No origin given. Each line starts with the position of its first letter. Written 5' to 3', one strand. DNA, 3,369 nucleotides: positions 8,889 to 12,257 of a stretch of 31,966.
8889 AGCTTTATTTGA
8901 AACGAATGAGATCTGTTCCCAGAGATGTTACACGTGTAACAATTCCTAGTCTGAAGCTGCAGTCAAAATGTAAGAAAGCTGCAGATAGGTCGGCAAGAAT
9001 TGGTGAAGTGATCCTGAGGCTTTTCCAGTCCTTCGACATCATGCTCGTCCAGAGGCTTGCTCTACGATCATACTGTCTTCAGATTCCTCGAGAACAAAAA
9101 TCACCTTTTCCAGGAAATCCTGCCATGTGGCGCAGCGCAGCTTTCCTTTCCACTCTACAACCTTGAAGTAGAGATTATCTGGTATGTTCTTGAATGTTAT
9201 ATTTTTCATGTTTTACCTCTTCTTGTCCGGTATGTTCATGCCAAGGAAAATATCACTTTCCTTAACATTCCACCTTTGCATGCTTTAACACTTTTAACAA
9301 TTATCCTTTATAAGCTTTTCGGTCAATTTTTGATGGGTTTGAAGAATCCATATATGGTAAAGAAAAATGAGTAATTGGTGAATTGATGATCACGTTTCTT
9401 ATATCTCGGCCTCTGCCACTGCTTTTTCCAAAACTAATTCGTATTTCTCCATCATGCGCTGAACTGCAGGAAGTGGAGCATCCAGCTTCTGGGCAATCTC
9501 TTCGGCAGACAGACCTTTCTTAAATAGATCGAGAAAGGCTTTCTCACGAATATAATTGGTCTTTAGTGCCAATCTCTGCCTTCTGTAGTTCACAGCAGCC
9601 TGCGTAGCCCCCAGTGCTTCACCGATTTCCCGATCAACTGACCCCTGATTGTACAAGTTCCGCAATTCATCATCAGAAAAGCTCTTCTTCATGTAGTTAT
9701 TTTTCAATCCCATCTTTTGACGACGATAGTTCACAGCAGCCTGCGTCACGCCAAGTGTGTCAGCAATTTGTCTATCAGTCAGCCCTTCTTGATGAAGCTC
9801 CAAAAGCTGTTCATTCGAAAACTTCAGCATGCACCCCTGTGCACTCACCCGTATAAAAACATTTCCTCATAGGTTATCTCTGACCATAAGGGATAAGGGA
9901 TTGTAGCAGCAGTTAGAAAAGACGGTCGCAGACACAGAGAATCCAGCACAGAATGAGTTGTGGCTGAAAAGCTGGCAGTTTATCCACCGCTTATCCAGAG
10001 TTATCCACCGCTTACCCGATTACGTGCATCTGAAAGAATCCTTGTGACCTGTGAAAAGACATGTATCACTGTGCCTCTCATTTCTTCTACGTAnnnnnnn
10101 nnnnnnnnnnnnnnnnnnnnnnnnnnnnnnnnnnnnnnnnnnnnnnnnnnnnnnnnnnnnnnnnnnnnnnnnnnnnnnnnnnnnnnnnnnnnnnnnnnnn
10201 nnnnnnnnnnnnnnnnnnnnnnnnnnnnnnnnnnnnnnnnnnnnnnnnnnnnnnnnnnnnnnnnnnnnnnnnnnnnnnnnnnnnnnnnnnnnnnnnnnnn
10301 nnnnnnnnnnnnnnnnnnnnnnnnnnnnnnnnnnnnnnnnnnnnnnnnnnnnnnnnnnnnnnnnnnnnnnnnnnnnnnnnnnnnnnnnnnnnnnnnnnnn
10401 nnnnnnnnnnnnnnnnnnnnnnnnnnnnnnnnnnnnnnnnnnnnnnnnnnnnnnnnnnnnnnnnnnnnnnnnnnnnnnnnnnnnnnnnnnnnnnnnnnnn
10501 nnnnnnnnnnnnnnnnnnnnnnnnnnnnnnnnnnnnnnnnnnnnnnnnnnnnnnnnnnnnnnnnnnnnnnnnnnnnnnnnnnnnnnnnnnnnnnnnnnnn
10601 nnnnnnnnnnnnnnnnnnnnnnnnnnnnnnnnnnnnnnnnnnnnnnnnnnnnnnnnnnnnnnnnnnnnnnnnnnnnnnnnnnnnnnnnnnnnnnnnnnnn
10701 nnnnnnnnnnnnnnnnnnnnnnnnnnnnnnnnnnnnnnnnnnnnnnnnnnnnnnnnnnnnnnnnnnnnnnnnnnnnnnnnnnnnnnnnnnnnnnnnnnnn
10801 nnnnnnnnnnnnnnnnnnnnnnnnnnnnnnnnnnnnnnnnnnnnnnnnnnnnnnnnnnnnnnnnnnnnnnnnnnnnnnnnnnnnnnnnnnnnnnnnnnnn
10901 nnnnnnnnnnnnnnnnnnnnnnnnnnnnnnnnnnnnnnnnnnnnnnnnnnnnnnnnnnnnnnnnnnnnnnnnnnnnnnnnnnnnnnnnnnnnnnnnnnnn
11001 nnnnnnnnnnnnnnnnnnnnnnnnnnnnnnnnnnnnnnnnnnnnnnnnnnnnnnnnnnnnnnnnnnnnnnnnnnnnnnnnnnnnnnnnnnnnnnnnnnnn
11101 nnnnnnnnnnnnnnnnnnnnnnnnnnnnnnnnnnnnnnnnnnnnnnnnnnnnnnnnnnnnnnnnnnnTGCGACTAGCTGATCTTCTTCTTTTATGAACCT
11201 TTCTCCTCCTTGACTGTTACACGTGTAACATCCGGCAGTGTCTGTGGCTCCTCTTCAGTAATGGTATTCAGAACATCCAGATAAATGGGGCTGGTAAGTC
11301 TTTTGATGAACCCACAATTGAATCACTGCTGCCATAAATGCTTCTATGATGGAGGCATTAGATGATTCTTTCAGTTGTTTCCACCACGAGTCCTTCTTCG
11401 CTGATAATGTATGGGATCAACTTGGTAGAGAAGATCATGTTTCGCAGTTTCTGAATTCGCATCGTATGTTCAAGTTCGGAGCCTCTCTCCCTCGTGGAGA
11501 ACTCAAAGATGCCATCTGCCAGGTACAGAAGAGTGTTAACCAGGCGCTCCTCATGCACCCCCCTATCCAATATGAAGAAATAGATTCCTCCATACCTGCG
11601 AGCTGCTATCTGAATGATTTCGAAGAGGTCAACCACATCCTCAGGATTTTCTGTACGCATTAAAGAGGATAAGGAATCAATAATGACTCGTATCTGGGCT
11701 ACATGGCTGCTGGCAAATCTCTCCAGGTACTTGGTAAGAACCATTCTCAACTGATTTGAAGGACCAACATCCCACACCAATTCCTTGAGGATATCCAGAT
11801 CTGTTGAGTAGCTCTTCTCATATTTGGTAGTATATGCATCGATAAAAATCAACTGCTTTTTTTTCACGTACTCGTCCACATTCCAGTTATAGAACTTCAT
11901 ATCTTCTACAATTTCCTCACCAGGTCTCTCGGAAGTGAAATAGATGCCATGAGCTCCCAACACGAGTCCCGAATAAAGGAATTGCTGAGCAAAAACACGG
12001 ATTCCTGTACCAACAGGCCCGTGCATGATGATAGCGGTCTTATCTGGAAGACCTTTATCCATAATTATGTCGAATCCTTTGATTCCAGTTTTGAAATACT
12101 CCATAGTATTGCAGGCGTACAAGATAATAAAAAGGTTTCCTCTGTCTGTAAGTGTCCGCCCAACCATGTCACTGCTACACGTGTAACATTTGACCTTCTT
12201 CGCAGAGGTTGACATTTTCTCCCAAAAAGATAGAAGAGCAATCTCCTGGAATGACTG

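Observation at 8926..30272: Four intergenic copies of a bacterial parS-like 16-bp palindrome in an archaeal chromosome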

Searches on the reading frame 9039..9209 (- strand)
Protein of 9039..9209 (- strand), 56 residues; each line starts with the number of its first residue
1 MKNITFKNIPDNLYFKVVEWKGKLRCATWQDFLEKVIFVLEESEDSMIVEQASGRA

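Call 9: search_protein_families(library=pfam, proteins=[window:9039-9209:-], max_evalue=0.01)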
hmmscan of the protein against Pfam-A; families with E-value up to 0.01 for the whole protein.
window:9039-9209:- (56 aa): 0 families

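Call 82: search_protein_families(library=pfam, proteins=[window:9039-9209:-], max_evalue=0.01)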
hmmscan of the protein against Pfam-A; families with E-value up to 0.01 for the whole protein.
window:9039-9209:- (56 aa): 0 families

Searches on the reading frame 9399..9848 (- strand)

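Call 9: search_protein_families(library=pfam, proteins=[window:9399-9848:-], max_evalue=0.01)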
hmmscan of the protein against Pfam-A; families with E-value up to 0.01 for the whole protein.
window:9399-9848:- (149 aa): 27 families (the best 25 are shown)
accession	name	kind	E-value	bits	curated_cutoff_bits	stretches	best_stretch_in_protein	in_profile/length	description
PF13384.12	HTH_23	-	1.7e-09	37.6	24.6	2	15-40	10-35/50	Homeodomain-like domain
PF08281.18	Sigma70_r4_2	-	1.9e-09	37.4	25.7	0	14-44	17-48/54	Sigma-70, region 4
PF07750.17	GcrA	-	1.2e-08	36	26.9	0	13-51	9-48/155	GcrA cell cycle regulator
PF13412.12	HTH_24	-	1.7e-08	34.3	21.9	0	21-46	16-41/48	Winged helix-turn-helix DNA-binding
PF13404.12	HTH_AsnC-type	-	1.4e-07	31.6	27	0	24-46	19-41/42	AsnC-type helix-turn-helix domain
PF19610.4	DUF6115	-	5.1e-07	30.6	27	0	10-39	98-127/134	Family of unknown function (DUF6115)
PF00196.25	GerE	-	6.7e-07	29.3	23.5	0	14-46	9-41/57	Bacterial regulatory proteins, luxR family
PF04545.22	Sigma70_r4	-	2.1e-05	24.4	24.1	0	21-40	19-38/50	Sigma-70, region 4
PF18024.7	HTH_50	-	2.8e-05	24.1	27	0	26-47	27-48/50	Helix-turn-helix domain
PF12802.13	MarR_2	-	9.1e-05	23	27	0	16-41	12-39/61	MarR family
PF20432.4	Xre-like-HTH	-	0.00013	22.7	25.8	0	103-134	13-44/63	Antitoxin Xre-like helix-turn-helix domain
PF04645.17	DUF603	-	0.00025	21.3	22.6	0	19-46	16-43/181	Protein of unknown function, DUF603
PF13936.12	HTH_38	-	0.00046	20.3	27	0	13-34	11-32/44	Helix-turn-helix domain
PF12840.13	HTH_20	-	0.00047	20.5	27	0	105-131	9-37/51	Helix-turn-helix domain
PF21212.3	Dimerisation2-like_dom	-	0.00071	20.3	27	0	7-40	20-53/72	Dimerisation2-like domain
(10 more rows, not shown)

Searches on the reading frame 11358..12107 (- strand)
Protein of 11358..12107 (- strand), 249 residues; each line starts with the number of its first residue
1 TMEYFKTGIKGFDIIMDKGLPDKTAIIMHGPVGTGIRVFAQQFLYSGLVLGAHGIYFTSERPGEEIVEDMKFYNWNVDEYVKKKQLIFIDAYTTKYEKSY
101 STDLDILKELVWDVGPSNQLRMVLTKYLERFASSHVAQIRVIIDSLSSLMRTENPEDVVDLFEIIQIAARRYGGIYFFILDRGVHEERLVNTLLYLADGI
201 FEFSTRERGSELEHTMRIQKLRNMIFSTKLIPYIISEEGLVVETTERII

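Call 9: search_protein_families(library=pfam, proteins=[window:11358-12107:-], max_evalue=0.01)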
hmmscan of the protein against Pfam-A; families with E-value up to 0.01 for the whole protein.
window:11358-12107:- (249 aa): 3 families
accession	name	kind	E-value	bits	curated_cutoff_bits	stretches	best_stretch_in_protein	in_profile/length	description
PF06745.19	ATPase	-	1.1e-33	117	26.6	1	6-244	2-228/231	KaiC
PF24336.1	DUF7504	-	2.5e-09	38.3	27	1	114-202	87-178/179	Family of unknown function (DUF7504)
PF23365.1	DUF7090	-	0.0015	18.7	27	1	111-204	91-183/192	Family of unknown function (DUF7090)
